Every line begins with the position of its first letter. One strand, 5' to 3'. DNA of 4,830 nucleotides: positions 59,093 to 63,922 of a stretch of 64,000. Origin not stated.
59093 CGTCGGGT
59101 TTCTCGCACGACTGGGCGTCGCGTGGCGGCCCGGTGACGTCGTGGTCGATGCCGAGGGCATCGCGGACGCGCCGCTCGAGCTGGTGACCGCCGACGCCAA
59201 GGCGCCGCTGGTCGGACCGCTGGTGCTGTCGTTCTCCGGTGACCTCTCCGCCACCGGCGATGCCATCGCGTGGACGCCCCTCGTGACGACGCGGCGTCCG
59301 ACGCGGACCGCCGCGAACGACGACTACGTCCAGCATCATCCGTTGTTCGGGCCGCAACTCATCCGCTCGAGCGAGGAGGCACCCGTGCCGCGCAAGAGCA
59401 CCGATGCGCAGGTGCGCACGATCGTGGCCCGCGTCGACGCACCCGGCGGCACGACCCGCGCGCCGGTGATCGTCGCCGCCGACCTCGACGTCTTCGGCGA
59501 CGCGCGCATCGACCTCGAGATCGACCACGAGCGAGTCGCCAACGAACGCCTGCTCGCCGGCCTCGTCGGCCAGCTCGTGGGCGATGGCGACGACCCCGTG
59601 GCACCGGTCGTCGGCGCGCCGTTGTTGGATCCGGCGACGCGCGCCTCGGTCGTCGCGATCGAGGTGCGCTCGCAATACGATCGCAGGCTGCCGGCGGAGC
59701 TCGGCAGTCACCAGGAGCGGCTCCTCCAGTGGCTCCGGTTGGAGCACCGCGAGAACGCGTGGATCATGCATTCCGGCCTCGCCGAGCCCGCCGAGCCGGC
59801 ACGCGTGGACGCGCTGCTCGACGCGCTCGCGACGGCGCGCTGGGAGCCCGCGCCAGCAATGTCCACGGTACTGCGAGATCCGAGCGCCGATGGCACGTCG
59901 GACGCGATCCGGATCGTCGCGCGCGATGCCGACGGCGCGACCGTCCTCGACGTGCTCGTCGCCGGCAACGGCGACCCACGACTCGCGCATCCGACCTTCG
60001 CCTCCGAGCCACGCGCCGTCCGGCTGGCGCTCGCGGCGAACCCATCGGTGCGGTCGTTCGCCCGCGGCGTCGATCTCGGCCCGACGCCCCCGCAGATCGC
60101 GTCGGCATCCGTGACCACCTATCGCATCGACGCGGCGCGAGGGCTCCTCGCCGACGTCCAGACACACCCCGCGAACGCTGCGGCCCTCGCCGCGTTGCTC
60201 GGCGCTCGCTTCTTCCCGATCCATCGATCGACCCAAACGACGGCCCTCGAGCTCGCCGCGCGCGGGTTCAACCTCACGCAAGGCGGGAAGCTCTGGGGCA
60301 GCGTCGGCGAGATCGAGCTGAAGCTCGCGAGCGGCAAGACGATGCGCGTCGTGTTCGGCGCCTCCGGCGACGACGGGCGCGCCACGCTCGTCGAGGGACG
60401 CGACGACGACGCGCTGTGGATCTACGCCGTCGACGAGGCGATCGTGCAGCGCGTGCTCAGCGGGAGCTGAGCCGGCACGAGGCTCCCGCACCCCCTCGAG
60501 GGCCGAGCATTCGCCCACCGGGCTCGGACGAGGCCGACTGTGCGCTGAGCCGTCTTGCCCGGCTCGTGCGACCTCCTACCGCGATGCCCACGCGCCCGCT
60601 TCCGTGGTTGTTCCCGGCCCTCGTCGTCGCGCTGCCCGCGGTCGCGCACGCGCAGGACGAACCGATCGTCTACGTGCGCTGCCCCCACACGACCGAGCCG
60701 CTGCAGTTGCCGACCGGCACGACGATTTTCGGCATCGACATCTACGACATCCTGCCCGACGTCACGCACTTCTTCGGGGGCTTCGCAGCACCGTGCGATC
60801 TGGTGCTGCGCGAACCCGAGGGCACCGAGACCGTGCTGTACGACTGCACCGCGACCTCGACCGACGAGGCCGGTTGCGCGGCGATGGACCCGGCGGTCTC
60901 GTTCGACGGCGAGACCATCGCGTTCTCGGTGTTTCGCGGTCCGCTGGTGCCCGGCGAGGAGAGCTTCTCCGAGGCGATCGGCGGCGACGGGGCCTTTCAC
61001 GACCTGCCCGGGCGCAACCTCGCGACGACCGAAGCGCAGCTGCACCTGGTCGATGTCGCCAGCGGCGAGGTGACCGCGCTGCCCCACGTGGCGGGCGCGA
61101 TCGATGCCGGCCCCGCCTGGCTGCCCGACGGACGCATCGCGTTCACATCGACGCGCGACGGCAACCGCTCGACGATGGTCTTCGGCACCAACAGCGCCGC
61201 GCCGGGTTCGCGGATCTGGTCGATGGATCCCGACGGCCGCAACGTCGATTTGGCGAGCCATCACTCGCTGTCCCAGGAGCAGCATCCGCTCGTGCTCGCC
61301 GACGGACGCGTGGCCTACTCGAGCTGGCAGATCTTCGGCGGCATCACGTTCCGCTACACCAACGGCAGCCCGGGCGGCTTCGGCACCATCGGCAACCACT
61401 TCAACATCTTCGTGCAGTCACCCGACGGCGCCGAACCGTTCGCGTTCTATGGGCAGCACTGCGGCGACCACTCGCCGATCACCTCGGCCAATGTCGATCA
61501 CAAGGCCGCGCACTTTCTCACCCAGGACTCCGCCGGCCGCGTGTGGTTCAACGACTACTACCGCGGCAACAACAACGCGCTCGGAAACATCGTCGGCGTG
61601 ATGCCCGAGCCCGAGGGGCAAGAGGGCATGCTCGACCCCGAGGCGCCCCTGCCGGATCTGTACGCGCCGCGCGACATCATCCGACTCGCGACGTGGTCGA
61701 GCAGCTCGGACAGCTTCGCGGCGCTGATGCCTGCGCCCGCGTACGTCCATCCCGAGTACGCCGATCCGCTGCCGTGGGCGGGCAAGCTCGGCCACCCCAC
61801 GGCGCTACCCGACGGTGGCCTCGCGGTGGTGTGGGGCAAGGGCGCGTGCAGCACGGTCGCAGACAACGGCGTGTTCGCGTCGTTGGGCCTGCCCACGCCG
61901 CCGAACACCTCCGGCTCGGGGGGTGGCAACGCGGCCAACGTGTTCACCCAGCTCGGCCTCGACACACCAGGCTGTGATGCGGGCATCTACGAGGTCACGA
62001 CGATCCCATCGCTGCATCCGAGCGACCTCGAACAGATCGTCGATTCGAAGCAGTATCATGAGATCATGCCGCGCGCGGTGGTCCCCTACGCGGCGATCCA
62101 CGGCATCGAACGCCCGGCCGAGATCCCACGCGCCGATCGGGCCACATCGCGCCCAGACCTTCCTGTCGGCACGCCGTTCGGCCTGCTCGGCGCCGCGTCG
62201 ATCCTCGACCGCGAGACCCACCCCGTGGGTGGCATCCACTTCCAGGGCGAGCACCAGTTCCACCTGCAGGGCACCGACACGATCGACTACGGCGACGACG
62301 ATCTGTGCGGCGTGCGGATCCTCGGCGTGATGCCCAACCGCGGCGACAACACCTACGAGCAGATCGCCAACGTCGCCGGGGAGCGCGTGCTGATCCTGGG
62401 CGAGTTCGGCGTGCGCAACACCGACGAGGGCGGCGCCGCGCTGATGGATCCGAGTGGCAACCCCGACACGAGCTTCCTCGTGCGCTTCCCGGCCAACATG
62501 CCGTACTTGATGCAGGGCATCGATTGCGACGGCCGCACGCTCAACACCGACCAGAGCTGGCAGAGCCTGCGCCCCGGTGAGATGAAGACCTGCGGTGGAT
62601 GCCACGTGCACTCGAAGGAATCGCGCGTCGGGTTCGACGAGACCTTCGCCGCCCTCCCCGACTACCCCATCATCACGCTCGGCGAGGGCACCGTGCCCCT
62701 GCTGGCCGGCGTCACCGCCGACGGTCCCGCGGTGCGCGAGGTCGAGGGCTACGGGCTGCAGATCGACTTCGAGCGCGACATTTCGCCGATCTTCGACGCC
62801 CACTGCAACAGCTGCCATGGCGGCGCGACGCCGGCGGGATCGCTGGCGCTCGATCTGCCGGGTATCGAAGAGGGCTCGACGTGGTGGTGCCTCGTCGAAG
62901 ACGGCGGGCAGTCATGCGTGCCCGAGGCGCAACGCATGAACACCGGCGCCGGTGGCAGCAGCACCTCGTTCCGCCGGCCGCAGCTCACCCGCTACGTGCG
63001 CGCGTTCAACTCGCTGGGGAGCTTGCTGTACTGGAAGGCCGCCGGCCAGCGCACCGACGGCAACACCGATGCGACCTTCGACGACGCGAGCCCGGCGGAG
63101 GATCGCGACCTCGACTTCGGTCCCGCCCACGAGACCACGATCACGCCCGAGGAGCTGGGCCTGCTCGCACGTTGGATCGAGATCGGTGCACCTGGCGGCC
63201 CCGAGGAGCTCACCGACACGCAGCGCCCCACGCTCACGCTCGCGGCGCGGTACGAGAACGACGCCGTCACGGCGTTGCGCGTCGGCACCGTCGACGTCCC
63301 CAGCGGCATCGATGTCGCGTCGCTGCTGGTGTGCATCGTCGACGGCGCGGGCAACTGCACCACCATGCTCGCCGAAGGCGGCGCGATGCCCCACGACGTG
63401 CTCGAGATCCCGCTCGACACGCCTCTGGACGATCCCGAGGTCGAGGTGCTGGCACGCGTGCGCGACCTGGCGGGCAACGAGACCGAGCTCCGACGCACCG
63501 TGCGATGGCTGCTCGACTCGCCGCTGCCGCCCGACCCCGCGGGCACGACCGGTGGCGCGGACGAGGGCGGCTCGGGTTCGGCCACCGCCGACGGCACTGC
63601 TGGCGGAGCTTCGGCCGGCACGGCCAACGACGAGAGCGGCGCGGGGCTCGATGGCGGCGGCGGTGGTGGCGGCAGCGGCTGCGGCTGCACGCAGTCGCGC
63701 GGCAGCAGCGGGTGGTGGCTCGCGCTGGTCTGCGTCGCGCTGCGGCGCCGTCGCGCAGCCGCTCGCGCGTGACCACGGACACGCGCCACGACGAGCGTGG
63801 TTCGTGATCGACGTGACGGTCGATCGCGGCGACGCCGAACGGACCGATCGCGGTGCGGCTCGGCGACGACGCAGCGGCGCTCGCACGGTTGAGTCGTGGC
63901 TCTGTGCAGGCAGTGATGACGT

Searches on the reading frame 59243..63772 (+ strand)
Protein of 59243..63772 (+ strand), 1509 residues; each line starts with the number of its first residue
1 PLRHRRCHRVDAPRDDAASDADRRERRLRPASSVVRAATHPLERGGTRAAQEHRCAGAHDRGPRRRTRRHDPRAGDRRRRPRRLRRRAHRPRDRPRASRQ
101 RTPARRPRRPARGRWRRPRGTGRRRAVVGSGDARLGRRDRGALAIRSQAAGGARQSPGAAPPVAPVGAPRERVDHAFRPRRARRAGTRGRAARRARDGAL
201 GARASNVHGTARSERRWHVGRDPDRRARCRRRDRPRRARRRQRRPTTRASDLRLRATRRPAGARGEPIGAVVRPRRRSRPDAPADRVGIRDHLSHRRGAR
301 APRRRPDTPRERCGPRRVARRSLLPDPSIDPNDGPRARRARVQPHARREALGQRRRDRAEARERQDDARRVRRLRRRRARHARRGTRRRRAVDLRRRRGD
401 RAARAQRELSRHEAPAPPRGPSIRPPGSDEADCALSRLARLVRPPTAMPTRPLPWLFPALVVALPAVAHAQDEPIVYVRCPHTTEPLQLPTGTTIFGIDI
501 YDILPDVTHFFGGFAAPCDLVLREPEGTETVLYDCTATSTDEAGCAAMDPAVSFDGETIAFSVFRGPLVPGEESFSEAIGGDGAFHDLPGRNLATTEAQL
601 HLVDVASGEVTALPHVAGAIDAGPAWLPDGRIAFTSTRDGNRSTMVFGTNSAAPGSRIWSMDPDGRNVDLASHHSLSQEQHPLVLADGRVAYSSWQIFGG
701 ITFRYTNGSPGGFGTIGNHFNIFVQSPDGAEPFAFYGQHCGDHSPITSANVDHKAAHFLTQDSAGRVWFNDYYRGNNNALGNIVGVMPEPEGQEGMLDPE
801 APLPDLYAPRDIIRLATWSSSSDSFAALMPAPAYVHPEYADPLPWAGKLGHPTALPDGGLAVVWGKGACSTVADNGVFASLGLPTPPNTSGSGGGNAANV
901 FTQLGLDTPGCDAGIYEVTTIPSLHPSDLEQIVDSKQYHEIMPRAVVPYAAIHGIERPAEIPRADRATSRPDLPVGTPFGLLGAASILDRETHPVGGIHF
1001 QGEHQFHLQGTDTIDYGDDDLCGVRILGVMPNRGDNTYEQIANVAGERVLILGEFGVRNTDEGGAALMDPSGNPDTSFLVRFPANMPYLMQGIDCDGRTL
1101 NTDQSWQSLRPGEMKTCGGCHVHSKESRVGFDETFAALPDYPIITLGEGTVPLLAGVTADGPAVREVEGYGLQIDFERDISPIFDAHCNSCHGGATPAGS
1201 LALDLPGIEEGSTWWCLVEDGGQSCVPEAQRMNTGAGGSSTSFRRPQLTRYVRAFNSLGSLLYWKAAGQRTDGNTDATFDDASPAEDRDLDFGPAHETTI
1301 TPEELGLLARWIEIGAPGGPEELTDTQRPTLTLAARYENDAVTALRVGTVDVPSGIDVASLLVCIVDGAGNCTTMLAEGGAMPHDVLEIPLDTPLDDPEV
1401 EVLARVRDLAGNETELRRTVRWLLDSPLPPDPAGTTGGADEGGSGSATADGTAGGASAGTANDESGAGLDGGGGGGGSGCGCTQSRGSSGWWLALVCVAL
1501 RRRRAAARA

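Call 80: search_protein_families(library=pfam, proteins=[window:59243-63772:+], max_evalue=0.001)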
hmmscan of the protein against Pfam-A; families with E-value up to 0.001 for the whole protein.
window:59243-63772:+ (1509 aa): 2 families
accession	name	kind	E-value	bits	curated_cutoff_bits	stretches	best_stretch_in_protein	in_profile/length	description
PF18582.6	HZS_alpha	-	3.2e-10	40.8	26.6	1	1074-1121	50-97/98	Hydrazine synthase alpha subunit middle domain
PF07676.18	PD40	-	4.7e-08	33.2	20.9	1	619-641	9-33/38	WD40-like Beta Propeller Repeat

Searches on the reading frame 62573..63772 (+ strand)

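Call 42: search_protein_families(library=ncbifam, proteins=[window:62573-63772:+], max_evalue=1)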
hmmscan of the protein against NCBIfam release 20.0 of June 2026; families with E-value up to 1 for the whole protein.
window:62573-63772:+ (399 aa): 3 families
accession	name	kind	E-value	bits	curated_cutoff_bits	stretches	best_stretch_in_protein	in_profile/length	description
NF052339.1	hydrazine_alpha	equivalog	3.9e-05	21.7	800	1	63-206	667-789/804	hydrazine synthase subunit alpha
NF045638.1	Mrt_dep_phytase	exception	0.062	12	440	1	316-394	349-427/430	myxosortase-dependent phytase-like phosphatase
TIGR01904.2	GSu_C4xC__C2xCH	domain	0.19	11.5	27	0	76-89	50-63/73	CxxxxCH/CxxCH domain c-type cytochrome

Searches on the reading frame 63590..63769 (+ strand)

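Call 77: search_protein_families(library=ncbifam, proteins=[window:63590-63769:+], max_evalue=1)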
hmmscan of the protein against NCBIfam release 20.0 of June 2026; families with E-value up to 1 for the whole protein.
window:63590-63769:+ (60 aa): 2 families
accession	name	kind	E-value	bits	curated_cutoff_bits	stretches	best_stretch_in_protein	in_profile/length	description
NF045638.1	Mrt_dep_phytase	exception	0.24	10.1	440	1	3-55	367-427/430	myxosortase-dependent phytase-like phosphatase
NF045523.1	MXAN_5453_fam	exception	0.76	8.2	500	1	7-54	489-538/544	MXAN_5453 family MXYO-CTERM-anchored protein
